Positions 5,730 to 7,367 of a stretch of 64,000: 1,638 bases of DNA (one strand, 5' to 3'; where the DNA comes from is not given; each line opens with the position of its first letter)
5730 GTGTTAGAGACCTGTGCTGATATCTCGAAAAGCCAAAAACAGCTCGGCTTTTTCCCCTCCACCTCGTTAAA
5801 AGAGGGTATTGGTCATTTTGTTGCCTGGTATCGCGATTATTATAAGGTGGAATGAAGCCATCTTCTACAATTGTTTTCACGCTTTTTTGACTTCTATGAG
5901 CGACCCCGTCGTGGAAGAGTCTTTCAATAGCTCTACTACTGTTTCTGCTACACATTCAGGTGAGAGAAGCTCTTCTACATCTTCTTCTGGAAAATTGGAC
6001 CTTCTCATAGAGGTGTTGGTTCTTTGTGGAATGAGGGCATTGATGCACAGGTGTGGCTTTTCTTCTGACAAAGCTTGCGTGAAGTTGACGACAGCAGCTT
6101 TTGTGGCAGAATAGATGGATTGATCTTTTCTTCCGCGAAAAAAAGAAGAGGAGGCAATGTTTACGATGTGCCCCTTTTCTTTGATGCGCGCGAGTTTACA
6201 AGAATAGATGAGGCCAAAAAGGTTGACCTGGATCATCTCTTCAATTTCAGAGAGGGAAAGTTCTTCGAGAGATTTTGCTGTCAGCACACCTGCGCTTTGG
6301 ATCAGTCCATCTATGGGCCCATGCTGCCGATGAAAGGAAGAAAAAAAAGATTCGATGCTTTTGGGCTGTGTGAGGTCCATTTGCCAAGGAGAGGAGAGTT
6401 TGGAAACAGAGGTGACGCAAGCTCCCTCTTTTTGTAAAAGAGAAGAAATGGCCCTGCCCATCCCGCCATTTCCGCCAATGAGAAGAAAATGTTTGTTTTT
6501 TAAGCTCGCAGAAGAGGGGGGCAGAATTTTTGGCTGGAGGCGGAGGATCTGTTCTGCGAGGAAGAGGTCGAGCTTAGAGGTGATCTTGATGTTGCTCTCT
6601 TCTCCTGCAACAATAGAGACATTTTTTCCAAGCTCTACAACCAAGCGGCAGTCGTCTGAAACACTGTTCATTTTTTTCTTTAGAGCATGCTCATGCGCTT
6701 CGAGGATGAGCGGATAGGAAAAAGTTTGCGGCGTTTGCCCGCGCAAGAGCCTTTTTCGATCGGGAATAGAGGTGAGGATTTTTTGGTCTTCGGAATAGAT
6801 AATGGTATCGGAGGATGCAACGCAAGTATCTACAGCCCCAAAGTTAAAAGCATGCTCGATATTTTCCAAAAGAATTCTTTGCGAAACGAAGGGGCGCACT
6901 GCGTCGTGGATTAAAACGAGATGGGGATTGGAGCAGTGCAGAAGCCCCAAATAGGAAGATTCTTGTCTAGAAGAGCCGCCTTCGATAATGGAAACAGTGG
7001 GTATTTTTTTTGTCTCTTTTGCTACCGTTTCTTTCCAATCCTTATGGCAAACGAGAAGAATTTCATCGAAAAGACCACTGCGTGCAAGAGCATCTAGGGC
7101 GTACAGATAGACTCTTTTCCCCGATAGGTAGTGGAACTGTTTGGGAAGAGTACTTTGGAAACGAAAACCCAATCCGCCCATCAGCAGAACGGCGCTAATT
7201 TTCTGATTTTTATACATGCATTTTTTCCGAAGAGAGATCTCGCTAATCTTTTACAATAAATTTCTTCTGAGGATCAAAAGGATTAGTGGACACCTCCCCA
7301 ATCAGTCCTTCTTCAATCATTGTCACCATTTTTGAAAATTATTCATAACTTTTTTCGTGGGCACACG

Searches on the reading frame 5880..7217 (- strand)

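Call 65: search_protein_families(library=ncbifam, proteins=[window:5880-7217:-], max_evalue=1e-10)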
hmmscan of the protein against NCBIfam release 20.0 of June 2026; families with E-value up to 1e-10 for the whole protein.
window:5880-7217:- (446 aa): 98 families (the best 25 are shown)
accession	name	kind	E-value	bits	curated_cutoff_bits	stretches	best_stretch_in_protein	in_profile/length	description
NF001183.0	PRK00155.1-3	subfamily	1.6e-50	171.6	166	1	8-226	3-232/237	D-ribitol-5-phosphate cytidylyltransferase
TIGR00453.1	ispD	equivalog_domain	2.2e-50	171.1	181.3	1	8-225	1-219/219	2-C-methyl-D-erythritol 4-phosphate cytidylyltransferase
NF009924.0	PRK13385.1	subfamily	1.9e-43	148.7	342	1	9-226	5-224/230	2-C-methyl-D-erythritol 4-phosphate cytidylyltransferase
NF006899.0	PRK09382.1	equivalog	1.1e-41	143.2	417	1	4-226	4-221/387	bifunctional 2-C-methyl-D-erythritol 4-phosphate cytidylyltransferase/2-C-methyl-D-erythritol 2,4-cyclodiphosphate synthase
NF001186.0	PRK00155.2-3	equivalog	5.1e-40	137.3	253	1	4-225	2-222/224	2-C-methyl-D-erythritol 4-phosphate cytidylyltransferase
NF005878.0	PRK07825.1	subfamily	3.8e-26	92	287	1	237-435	5-221/278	short chain dehydrogenase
NF005806.0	PRK07666.1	equivalog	9.7e-26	90.5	286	1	280-432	63-222/239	3-ketoacyl-ACP reductase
NF052558.1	MBtsdlDhBudC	equivalog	9e-24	84.4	270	1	240-415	2-197/250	meso-2,3-butanediol dehydrogenase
NF009466.0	PRK12826.1-2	subfamily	5e-21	75.3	222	1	248-434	10-229/248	3-oxoacyl-ACP reductase FabG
NF004198.0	PRK05653.1-3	equivalog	7.6e-21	74.7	296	1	239-407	5-196/248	3-oxoacyl-ACP reductase FabG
NF006073.0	PRK08219.1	equivalog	8.6e-21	74.7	218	1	243-436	5-214/227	SDR family oxidoreductase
NF005594.0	PRK07326.1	equivalog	1.7e-20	73.6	271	1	239-444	4-230/237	SDR family oxidoreductase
NF006074.0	PRK08220.1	equivalog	7.6e-20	71.6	312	1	237-415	4-195/251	2,3-dihydro-2,3-dihydroxybenzoate dehydrogenase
NF006123.0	PRK08267.1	equivalog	7.7e-20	71.2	261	1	248-433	9-222/261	SDR family oxidoreductase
NF047923.1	pyridox_DH_SDR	equivalog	1.3e-18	67.4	325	1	267-402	43-184/243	pyridoxal 4-dehydrogenase, SDR-type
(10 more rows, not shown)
